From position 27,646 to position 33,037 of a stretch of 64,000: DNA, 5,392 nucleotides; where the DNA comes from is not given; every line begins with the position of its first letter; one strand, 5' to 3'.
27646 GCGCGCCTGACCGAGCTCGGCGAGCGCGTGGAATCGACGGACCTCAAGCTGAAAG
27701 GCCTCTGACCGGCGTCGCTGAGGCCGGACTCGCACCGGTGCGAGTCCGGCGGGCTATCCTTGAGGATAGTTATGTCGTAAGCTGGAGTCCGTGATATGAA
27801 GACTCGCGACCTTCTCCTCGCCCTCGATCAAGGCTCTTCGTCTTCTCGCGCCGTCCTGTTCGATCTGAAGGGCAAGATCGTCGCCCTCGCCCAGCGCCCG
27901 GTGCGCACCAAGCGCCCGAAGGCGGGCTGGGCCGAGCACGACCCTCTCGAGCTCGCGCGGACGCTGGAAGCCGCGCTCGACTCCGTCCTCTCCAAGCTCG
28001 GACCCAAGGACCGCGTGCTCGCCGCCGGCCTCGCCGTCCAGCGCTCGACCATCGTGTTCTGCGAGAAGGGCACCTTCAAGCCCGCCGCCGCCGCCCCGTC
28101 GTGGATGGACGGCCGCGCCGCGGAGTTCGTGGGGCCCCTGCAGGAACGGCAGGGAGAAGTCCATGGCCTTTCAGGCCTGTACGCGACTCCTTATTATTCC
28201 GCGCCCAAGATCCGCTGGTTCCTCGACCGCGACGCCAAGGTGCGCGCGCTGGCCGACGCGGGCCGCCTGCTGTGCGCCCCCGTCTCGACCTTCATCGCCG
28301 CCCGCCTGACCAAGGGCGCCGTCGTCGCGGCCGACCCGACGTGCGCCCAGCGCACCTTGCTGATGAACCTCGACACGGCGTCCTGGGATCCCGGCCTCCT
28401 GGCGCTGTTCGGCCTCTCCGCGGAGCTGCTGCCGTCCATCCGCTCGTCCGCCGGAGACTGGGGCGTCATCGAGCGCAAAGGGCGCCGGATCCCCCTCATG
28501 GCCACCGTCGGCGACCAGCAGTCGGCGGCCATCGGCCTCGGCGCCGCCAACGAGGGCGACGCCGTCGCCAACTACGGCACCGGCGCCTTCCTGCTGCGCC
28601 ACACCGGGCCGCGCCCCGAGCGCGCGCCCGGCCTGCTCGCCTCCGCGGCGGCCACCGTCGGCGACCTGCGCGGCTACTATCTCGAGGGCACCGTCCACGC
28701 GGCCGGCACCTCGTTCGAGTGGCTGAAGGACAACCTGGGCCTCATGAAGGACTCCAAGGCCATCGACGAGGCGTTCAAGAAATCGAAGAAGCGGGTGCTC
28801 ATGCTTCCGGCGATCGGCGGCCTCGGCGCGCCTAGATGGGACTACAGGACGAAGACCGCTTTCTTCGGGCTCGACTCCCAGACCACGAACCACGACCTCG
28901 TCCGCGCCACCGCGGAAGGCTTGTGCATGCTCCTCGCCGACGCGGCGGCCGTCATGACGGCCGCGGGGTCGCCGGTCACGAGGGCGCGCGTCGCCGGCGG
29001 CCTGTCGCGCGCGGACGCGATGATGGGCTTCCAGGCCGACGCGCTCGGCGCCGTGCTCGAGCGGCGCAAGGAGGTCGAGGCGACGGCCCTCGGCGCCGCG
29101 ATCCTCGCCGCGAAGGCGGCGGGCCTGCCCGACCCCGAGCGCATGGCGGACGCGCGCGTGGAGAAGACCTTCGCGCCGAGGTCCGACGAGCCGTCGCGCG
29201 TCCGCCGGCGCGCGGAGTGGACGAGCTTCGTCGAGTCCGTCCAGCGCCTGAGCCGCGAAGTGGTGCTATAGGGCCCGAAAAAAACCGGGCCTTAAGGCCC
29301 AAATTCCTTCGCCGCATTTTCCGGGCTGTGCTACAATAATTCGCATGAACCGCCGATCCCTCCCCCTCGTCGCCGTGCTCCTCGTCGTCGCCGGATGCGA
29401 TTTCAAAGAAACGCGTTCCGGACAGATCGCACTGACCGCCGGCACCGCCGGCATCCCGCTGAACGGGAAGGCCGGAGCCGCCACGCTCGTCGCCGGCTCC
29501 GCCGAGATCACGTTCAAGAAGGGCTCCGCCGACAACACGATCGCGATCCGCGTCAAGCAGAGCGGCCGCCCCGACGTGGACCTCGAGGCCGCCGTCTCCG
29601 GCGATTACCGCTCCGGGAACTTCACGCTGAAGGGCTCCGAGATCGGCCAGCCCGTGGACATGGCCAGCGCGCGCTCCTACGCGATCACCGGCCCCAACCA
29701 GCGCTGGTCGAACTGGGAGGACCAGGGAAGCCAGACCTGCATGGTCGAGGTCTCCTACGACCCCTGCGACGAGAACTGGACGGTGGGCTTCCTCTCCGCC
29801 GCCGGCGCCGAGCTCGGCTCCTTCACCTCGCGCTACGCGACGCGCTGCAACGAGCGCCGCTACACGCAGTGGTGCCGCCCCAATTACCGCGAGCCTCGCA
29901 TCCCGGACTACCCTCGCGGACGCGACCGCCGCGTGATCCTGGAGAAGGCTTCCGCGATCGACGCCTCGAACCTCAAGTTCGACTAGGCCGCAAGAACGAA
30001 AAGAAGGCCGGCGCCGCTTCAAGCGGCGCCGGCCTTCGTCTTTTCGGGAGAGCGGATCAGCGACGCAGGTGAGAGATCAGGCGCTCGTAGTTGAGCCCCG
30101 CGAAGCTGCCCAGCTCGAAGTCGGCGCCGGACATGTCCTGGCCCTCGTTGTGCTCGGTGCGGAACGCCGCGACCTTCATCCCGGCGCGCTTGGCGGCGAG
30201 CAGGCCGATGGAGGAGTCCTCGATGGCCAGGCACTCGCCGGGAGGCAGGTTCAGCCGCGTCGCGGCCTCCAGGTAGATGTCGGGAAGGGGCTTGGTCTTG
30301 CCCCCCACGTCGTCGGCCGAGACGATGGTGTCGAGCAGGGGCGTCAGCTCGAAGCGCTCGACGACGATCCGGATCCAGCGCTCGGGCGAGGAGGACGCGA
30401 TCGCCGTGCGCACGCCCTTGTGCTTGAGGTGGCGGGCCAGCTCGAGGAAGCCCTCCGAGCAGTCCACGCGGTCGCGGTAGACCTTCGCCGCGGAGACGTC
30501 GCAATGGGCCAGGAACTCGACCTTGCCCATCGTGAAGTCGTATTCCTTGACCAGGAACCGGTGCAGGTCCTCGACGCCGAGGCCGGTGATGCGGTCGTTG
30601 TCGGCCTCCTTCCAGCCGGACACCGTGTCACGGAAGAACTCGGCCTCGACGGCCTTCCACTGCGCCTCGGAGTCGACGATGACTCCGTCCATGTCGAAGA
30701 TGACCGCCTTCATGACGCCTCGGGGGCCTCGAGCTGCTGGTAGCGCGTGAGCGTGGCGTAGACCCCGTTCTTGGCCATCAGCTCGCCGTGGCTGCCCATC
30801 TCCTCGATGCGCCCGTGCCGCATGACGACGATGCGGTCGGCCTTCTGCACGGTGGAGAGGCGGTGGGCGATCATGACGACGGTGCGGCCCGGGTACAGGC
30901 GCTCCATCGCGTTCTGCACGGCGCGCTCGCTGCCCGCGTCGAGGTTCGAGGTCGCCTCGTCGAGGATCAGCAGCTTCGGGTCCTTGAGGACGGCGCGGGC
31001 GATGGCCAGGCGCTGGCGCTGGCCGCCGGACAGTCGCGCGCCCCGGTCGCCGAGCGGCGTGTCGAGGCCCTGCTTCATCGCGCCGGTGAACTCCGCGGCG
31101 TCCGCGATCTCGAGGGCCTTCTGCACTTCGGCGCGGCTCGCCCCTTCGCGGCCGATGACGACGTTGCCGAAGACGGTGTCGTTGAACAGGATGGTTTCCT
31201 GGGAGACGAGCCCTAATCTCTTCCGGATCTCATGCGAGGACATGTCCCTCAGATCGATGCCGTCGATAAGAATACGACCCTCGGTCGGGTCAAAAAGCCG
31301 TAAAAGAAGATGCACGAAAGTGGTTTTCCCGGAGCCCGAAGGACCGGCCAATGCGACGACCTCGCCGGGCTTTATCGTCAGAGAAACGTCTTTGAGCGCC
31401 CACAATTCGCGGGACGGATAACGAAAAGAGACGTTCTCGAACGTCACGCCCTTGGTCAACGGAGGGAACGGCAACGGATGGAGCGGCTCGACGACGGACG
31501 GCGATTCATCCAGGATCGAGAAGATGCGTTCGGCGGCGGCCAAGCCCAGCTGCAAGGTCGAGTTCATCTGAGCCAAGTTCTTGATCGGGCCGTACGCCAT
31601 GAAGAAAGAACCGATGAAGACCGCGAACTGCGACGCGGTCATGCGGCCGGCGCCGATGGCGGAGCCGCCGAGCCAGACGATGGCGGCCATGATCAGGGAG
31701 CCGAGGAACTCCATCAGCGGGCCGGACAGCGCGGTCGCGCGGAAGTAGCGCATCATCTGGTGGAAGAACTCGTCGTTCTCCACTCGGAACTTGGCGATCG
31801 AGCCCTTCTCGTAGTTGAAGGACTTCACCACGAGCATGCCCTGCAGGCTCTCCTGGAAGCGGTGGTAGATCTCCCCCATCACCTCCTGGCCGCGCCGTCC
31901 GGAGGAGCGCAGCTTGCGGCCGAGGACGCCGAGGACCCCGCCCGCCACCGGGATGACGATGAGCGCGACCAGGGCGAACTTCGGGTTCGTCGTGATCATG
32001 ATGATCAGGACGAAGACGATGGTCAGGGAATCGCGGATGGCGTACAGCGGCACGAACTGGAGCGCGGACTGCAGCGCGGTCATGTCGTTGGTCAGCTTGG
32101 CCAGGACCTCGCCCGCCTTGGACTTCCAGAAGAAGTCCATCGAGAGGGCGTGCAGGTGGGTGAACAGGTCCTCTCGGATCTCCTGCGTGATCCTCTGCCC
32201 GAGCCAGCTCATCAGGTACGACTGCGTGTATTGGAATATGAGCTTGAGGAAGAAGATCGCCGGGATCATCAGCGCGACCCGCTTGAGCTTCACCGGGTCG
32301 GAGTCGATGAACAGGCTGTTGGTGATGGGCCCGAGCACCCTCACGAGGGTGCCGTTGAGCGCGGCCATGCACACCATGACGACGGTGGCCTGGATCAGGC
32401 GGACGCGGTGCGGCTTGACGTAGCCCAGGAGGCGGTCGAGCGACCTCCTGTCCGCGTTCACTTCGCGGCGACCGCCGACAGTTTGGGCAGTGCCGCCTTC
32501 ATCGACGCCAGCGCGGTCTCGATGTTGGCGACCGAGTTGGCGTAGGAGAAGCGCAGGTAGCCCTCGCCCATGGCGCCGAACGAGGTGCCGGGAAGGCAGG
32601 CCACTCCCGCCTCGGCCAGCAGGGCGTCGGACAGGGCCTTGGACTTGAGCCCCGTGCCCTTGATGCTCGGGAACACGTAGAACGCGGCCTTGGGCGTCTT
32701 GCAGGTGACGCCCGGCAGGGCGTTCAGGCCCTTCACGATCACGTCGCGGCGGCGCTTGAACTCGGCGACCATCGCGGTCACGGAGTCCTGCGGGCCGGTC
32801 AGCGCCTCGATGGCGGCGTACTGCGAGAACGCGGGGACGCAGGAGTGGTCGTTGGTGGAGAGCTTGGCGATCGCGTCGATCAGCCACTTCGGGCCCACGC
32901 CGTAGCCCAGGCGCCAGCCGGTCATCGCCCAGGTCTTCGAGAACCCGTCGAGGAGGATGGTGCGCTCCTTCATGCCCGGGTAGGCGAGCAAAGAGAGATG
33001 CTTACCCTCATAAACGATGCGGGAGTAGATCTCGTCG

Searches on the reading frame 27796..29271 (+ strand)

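Call 70: search_protein_families(library=pfam, proteins=[window:27796-29271:+], max_evalue=0.00001)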
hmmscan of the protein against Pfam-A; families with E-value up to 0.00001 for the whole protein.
window:27796-29271:+ (491 aa): 2 families
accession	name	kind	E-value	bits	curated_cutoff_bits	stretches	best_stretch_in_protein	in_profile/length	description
PF00370.27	FGGY_N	-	3.9e-40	138.4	28.8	1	7-247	2-245/245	FGGY family of carbohydrate kinases, N-terminal domain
PF02782.22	FGGY_C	-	7.6e-30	104.6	27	1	257-442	2-198/198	FGGY family of carbohydrate kinases, C-terminal domain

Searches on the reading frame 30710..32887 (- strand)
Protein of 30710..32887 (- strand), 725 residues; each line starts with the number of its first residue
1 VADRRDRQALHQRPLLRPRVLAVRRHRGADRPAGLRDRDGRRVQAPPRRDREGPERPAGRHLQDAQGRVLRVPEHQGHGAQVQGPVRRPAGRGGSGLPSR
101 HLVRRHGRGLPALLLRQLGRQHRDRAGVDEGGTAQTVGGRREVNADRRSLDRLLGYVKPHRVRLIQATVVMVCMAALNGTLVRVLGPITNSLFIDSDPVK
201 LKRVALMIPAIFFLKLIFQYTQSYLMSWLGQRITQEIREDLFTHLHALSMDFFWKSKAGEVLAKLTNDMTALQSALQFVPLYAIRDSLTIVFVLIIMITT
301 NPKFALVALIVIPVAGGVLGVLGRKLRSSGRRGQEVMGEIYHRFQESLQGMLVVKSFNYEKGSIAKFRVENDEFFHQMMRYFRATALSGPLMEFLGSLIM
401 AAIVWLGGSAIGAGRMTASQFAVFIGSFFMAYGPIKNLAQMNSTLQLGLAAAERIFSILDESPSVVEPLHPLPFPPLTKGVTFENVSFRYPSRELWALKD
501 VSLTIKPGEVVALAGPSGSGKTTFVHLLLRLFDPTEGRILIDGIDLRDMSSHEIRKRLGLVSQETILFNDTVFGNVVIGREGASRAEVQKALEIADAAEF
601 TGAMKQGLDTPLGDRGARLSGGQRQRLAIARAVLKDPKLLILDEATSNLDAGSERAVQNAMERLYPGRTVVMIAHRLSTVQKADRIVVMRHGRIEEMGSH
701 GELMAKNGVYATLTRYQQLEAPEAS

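Call 70: search_protein_families(library=pfam, proteins=[window:30710-32887:-], max_evalue=0.00001)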
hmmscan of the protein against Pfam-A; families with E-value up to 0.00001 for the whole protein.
window:30710-32887:- (725 aa): 2 families
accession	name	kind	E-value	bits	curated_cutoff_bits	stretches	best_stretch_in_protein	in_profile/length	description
PF00664.28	ABC_membrane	-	2.5e-49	168.9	28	1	168-429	5-268/274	ABC transporter transmembrane region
PF00005.33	ABC_tran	-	3.6e-36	125.2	25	1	498-647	1-137/137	ABC transporter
